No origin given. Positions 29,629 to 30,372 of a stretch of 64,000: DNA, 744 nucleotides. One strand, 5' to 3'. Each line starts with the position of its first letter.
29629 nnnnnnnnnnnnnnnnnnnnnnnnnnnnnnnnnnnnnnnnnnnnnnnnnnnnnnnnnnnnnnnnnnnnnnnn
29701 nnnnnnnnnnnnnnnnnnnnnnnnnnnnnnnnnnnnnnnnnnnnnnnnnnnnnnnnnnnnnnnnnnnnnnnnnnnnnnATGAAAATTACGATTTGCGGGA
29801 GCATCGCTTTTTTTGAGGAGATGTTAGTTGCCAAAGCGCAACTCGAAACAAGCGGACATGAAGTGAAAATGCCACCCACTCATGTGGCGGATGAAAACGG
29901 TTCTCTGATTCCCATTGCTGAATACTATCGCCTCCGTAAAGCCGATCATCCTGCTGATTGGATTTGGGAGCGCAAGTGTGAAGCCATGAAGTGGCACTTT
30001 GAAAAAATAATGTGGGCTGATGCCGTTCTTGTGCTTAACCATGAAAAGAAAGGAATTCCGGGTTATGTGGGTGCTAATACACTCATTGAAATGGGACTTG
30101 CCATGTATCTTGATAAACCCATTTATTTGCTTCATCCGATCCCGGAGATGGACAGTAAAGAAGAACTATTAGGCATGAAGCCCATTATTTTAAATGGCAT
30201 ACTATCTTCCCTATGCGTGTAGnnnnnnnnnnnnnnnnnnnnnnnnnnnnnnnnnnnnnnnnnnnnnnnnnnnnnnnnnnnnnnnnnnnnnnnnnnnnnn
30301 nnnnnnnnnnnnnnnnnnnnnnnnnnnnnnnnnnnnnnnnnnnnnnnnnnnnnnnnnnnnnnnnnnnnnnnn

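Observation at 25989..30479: Compact co-directional operon of nucleotide-processing and house-cleaning genes with two DUF proteins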

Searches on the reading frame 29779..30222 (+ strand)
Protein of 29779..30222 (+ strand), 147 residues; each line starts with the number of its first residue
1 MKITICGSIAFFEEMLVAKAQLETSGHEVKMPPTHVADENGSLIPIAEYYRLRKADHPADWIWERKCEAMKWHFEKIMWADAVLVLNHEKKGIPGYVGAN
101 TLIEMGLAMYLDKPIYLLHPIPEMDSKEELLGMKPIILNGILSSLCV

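Call 3: search_protein_families(library=pfam, proteins=[window:29779-30222:+], max_evalue=0.1)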
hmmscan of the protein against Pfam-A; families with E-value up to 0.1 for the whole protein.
window:29779-30222:+ (147 aa): 0 families

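Call 8: search_protein_families(library=ncbifam, proteins=[window:29779-30222:+], max_evalue=0.1)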
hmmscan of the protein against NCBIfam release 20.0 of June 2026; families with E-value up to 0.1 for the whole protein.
window:29779-30222:+ (147 aa): 0 families

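Call 9: search_protein_families(library=padloc, proteins=[window:29779-30222:+], max_evalue=0.1)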
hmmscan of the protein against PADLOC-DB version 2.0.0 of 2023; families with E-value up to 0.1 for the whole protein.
window:29779-30222:+ (147 aa): 0 families

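Call 10: search_protein_families(library=phrogs, proteins=[window:29779-30222:+], max_evalue=0.01)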
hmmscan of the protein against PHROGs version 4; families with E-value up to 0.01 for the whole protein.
window:29779-30222:+ (147 aa): 0 families

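Call 12: search_solved_structures(query=window:29779-30222:+, max_evalue=10)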
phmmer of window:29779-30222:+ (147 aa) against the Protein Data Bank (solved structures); distinct sequences matched with E-value up to 10: 0.

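Call 15: find_encoding_contigs(protein=window:29779-30222:+, flank=10000, max_places=10)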
Protein window:29779-30222:+ (147 aa): 23 contigs read that carry it; 10 places shown.
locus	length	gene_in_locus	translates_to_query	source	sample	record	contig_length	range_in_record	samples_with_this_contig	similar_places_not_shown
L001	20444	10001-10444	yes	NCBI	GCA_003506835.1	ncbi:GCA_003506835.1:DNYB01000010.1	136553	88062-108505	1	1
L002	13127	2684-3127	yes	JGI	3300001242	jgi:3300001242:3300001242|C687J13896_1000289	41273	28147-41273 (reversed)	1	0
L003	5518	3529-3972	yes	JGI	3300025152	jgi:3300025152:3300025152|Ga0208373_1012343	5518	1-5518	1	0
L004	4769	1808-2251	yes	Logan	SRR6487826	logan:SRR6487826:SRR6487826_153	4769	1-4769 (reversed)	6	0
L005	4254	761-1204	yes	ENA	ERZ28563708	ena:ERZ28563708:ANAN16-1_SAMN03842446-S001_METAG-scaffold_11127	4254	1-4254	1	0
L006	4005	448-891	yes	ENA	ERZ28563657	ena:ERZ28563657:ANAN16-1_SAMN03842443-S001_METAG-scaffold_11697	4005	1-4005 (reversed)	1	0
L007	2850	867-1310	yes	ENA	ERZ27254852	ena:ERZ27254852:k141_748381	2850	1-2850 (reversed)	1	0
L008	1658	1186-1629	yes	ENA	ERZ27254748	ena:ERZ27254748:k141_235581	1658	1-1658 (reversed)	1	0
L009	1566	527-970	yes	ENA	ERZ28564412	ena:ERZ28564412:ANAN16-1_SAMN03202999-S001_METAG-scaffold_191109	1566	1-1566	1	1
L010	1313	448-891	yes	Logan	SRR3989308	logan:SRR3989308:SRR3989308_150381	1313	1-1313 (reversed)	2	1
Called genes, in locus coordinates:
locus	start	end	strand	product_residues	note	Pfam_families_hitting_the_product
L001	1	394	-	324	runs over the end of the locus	PF00892:EamA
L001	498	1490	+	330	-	PF24827:AstE_AspA_cat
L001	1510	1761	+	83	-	-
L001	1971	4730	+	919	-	PF07517:SecA_DEAD, PF01043:SecA_PP_bind, PF21090:P-loop_SecA, PF07516:SecA_SW, PF02810:SEC-C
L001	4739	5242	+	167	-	PF01936:NYN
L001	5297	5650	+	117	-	-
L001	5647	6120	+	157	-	-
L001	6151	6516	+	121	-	-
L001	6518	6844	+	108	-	PF00383:dCMP_cyt_deam_1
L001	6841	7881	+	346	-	-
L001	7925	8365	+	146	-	PF00383:dCMP_cyt_deam_1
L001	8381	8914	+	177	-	PF00293:NUDIX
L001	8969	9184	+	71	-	PF07866:DUF1653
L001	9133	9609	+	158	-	PF00293:NUDIX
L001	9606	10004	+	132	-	-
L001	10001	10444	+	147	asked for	-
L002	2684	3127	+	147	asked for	-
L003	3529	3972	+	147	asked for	-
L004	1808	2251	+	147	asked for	-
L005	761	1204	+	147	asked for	-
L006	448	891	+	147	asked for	-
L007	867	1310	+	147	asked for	-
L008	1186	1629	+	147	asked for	-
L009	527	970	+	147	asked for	-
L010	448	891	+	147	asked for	-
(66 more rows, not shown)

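Call 16: find_homologous_proteins(query=window:29779-30222:+)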
Query window:29779-30222:+ (147 aa): 853 proteins with E <= 0.001 among 874 candidates; the best 120 are listed.
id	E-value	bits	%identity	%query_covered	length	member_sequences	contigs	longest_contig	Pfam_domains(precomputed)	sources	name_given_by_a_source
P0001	1.5e-94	332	99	100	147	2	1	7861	-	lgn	-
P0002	4.7e-79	282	82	100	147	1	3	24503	-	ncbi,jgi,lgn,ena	-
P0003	3.8e-70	253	76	97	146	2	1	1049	-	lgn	-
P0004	1.1e-60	222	66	99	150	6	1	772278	-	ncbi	-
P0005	4.0e-59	217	66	95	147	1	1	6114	-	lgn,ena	-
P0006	7.1e-59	216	66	97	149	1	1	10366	-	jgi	-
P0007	8.7e-59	216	66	99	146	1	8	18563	-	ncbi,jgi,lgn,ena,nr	ncbi:MAG TPA: hypothetical protein VJC07_04955 [Candidatus Nanoarchaeia archaeon]|nr:hypothetical pr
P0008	2.0e-58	215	65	99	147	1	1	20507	-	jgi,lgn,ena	-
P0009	2.4e-58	214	66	99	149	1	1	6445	-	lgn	-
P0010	2.4e-58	214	67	99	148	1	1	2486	-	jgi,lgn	jgi:hypothetical protein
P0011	2.7e-58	214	65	97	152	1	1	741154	-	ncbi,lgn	ncbi:MAG: hypothetical protein ACOYUZ_04615 [Patescibacteria group bacterium]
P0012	3.3e-58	214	67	97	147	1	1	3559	-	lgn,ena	-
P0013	6.9e-58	213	66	99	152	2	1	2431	-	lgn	-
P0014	1.6e-57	212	65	97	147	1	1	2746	-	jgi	jgi:hypothetical protein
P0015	2.0e-57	211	65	99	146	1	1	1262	-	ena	-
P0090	9.0e-54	199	63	98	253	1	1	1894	PF03819.23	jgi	-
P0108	3.1e-53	198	61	97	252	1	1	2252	-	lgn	-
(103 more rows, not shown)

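Call 23: find_related_loci(query=A2, collection=genome_contigs, flank=6000)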
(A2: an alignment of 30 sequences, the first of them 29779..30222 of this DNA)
Query A2 (147 aa) in genome_contigs; peptide patterns used: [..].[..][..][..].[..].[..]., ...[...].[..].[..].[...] (x = any residue, [..] = any of these).
599 stretches matched a pattern (row limit reached: there are more); 493 encode a relative of the query (tblastn E <= 1e-3); the best 80 are kept; 80 distinct loci.
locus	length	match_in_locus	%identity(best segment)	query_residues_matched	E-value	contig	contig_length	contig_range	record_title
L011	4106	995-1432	66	1-145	8e-64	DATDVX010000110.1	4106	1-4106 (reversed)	MAG TPA_asm: Candidatus Nanoarchaeia archaeon isolate SMAG_U8095 k141_2314045, whole genome shotgun sequence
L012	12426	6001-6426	61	1-141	8e-60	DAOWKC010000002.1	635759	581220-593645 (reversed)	MAG TPA_asm: Candidatus Woesearchaeota archaeon isolate CSMAG_2085 CSMAG_2085_k141_456089_length_635759_cov_22.4599, who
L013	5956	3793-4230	62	1-145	3e-59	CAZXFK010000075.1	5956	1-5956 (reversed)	MAG TPA_asm: uncultured Gammaproteobacteria bacterium isolate SRP278314_co2_137 genome assembly, contig: NODE_19403_leng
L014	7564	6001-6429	62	1-142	1e-58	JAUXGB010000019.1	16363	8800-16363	MAG: Candidatus Altiarchaeota archaeon isolate CSMAG_2918 CSMAG_2918_k117_3601620_length_16363_cov_8.9951, whole genome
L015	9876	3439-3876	58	1-146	5e-58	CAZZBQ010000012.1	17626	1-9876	MAG TPA_asm: uncultured Gammaproteobacteria bacterium isolate SRP294416_co1_773 genome assembly, contig: NODE_6447_lengt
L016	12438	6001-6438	59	1-145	8e-58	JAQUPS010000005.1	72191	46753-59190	MAG: Patescibacteria group bacterium isolate STD1_31 NODE_706_length_72191_cov_6.361290_Sandtown_D1, whole genome shotgu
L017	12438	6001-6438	61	1-145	1e-57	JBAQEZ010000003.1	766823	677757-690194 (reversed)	MAG: Candidatus Moraniibacteriota bacterium isolate MFD12003_ilm_asm_bin65 k127_11199, whole genome shotgun sequence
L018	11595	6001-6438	61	1-145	2e-57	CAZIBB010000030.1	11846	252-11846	MAG TPA_asm: uncultured Bdellovibrionales bacterium isolate ERP113451_co1_58 genome assembly, contig: NODE_6550_length_1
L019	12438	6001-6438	60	1-145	2e-57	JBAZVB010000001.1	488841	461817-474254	MAG: Patescibacteria group bacterium isolate SO_2017_GW1_242 NODE_120_length_488841_cov_3.348392_OW334_2017, whole genom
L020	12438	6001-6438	60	1-145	4e-57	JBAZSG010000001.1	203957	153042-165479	MAG: Patescibacteria group bacterium isolate SO_2017_GW1_168 NODE_511_length_203957_cov_2.468974_OW334_2017, whole genom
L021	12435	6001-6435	57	1-145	8e-57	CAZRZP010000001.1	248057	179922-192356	MAG TPA_asm: uncultured Methanosarcinales archaeon isolate SRP200020_co5_201 genome assembly, contig: NODE_34_length_248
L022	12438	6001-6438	57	1-145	8e-57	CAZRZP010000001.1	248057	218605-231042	MAG TPA_asm: uncultured Methanosarcinales archaeon isolate SRP200020_co5_201 genome assembly, contig: NODE_34_length_248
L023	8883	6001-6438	58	1-145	7e-57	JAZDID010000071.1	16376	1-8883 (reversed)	MAG: Nanoarchaeota archaeon isolate MEGAHIT-group-0.384 k141_14332130, whole genome shotgun sequence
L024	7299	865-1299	60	1-145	4e-56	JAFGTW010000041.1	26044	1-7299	MAG: Patescibacteria group bacterium isolate ZodW_maxbin.059 k87_12492618, whole genome shotgun sequence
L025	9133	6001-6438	57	1-145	3e-56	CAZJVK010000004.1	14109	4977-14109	MAG TPA_asm: uncultured Candidatus Saccharibacteria bacterium isolate binchicken_co181_162 genome assembly, contig: NODE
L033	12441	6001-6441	58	1-146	1e-54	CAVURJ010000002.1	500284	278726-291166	MAG: Candidatus Moranbacteria bacterium isolate MFD09730.bin.1.17 genome assembly, contig: contig_29309, whole genome sh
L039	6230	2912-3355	58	1-146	5e-54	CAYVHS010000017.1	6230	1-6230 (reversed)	MAG TPA_asm: uncultured Bdellovibrionales bacterium isolate SRP278252_co2_49 genome assembly, contig: NODE_27028_length_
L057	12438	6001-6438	51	1-145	1e-50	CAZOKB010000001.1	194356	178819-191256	MAG TPA_asm: uncultured Bdellovibrionales bacterium isolate SRP278252_co2_108 genome assembly, contig: NODE_71_length_19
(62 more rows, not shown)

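Call 26: predict_structure(alignment_id=A2)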
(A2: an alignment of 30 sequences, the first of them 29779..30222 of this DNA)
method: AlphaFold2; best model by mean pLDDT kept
length: 147 residues; sequences in the alignment: 30
mean_pLDDT: 93.2   pTM: 0.85
mean pLDDT of the five models: 93.2, 92.7, 92.3, 91.2, 90.7
residues with pLDDT >= 90: 119; 70-90: 27; 50-70: 1; < 50: 0
segments of 3 or more residues with pLDDT < 50: none
pLDDT, mean of each block of 10 residues (from residue 1): 94 95 96 91 91 90 92 95 96 91 96 97 91 96 83
secondary structure, 60 per line:
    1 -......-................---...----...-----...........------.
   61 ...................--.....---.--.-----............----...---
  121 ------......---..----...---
elements in order: E2-7 H9-24 E28-30 E35-37 E43-45 H46-53 H60-79 E82-86 H99-110 E115-117 H127-132

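Call 31: fold_search(model_id=the predicted structure, library=pdb)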
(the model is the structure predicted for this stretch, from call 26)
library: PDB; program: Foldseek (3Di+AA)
matches with E <= 10: 1515; with E <= 0.001: 10
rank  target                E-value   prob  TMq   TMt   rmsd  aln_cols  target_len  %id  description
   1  6evs_A                5.1e-05  1.00  0.61  0.65   4.8       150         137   18  Characterization of 2-deoxyribosyltransferase from psychrotolerant bacterium Bacillus psychrosaccharolyticus: a suitab (released 2018-11-14)
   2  8of6_I                1.5e-04  1.00  0.50  0.50   6.4       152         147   19  Structure of YtoQ (released 2024-03-27)
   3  8pqs_B                2.7e-04  1.00  0.54  0.52   5.8       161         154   14  Nucleoside 2'deoxyribosyltransferase from Chroococcidiopsis thermalis PCC 7203 E88A Mutant (released 2024-02-21)
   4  7m5h_A                4.9e-04  1.00  0.51  0.48   8.4       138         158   15  Crystal structure of conserved protein from Enterococcus faecalis V583 (released 2021-04-07)
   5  8of6_A                5.9e-04  1.00  0.54  0.53   5.9       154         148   16  Structure of YtoQ (released 2024-03-27)
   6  4jen_A                7.7e-04  1.00  0.55  0.66   4.9       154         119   18  Structure of Clostridium botulinum CMP N-glycosidase, BcmB (released 2013-09-11)
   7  3u7r_A                8.2e-04  1.00  0.47  0.39   7.4       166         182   14  FerB - flavoenzyme NAD(P)H:(acceptor) oxidoreductase (FerB) from Paracoccus denitrificans (released 2012-10-24)
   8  8rpt_A                8.8e-04  1.00  0.46  0.49   5.4       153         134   14  Crystal structure of human DNPH1 mutant- D80A (released 2024-11-20)
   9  7o62_D                9.3e-04  1.00  0.51  0.58   5.6       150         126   15  Crystal structure of a 2`-deoxyribosyltransferase from the psychrophilic bacterium Desulfotalea psychrophila. (released 2021-10-20)
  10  2a0k_A                1.0e-03  1.00  0.44  0.41   5.4       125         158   16  Crystal structure of Nucleoside 2-deoxyribosyltransferase from Trypanosoma brucei at 1.8 A resolution (released 2005-07-26)
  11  9lmq_D                1.2e-03  1.00  0.45  0.24   6.9       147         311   14  Cryo-EM structure of TIR-STING/c-di-GMP complex (released 2025-08-27)
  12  4jen_B                1.3e-03  1.00  0.48  0.56   6.2       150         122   15  Structure of Clostridium botulinum CMP N-glycosidase, BcmB (released 2013-09-11)
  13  8rqd_A                1.4e-03  1.00  0.59  0.61   4.2       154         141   13  Crystal structure of human DNPH1 mutant-Y24F (released 2024-11-20)
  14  5mll_A                1.5e-03  1.00  0.53  0.38   7.3       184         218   12  Structure of HpDprA at 1.9 Angstroms resolution (released 2017-12-20)
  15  4ljk_G                1.6e-03  1.00  0.57  0.41   6.7       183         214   13  Structural insights into the unique single-stranded DNA binding mode of DNA processing protein A from Helicobacter pyl (released 2014-01-01)
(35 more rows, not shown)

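Call 33: find_encoding_contigs(protein=P0002, flank=8000, max_places=3)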
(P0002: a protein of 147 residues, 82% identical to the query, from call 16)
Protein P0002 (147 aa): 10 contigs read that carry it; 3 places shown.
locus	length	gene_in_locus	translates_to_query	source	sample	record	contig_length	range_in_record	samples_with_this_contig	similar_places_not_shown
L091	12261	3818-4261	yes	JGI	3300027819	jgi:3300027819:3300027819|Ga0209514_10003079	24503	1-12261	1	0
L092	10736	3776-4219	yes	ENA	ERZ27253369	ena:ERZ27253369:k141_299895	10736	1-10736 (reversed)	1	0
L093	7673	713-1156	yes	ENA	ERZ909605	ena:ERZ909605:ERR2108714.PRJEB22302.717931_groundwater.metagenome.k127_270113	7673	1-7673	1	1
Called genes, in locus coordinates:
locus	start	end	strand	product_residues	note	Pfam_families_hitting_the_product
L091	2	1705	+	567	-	?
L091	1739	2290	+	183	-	PF05635:23S_rRNA_IVP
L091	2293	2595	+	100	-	PF00293:NUDIX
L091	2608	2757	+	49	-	-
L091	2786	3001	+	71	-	PF07866:DUF1653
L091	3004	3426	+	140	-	PF00293:NUDIX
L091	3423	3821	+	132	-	-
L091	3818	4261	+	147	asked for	-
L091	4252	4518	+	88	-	PF04266:ASCH (weak), PF12961:DUF3850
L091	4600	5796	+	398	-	PF17785:PUA_3, PF10672:Methyltrans_SAM, PF05175:MTS (weak), PF03602:Cons_hypoth95, PF13847:Methyltransf_31 (weak)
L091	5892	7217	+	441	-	-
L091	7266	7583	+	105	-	-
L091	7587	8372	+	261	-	PF02535:Zip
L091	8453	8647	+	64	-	-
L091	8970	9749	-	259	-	-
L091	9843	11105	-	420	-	PF05496:RuvB_N, PF00158:Sigma54_activat (faint), PF13191:AAA_16 (faint), PF13173:AAA_14, PF00004:AAA, PF07728:AAA_5 (weak), PF16193:AAA_assoc_2, PF12002:MgsA_C, +3 more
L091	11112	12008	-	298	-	PF00730:HhH-GPD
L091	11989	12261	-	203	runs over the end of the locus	PF01928:CYTH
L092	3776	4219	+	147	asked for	-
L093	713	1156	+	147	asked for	-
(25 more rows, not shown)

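Call 34: find_encoding_contigs(protein=P0004, flank=8000, max_places=3)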
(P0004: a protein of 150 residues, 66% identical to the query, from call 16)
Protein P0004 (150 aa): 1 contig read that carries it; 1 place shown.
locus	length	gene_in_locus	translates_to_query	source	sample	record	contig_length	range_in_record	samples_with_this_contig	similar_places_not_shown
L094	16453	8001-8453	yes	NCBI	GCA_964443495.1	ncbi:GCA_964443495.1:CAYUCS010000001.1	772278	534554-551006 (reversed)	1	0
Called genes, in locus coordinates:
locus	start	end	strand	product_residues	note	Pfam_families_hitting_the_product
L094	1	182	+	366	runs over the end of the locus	PF13439:Glyco_transf_4 (faint), PF13579:Glyco_trans_4_4 (weak), PF00534:Glycos_transf_1, PF13692:Glyco_trans_1_4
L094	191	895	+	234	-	PF00535:Glycos_transf_2, PF10111:Glyco_tranf_2_2, PF13641:Glyco_tranf_2_3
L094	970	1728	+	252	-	PF06182:ABC2_membrane_6, PF01061:ABC2_membrane (weak)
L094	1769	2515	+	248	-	PF06182:ABC2_membrane_6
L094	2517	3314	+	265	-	PF06182:ABC2_membrane_6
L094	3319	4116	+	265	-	PF06182:ABC2_membrane_6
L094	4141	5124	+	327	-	PF00005:ABC_tran, PF13304:AAA_21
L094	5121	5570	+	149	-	PF02643:DUF192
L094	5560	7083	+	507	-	PF04932:Wzy_C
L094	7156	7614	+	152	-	PF03449:GreA_GreB_N, PF01272:GreA_GreB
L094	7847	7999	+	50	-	-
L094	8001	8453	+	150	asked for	-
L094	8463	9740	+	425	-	PF02403:Seryl_tRNA_N, PF00587:tRNA-synt_2b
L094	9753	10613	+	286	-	-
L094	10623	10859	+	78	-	-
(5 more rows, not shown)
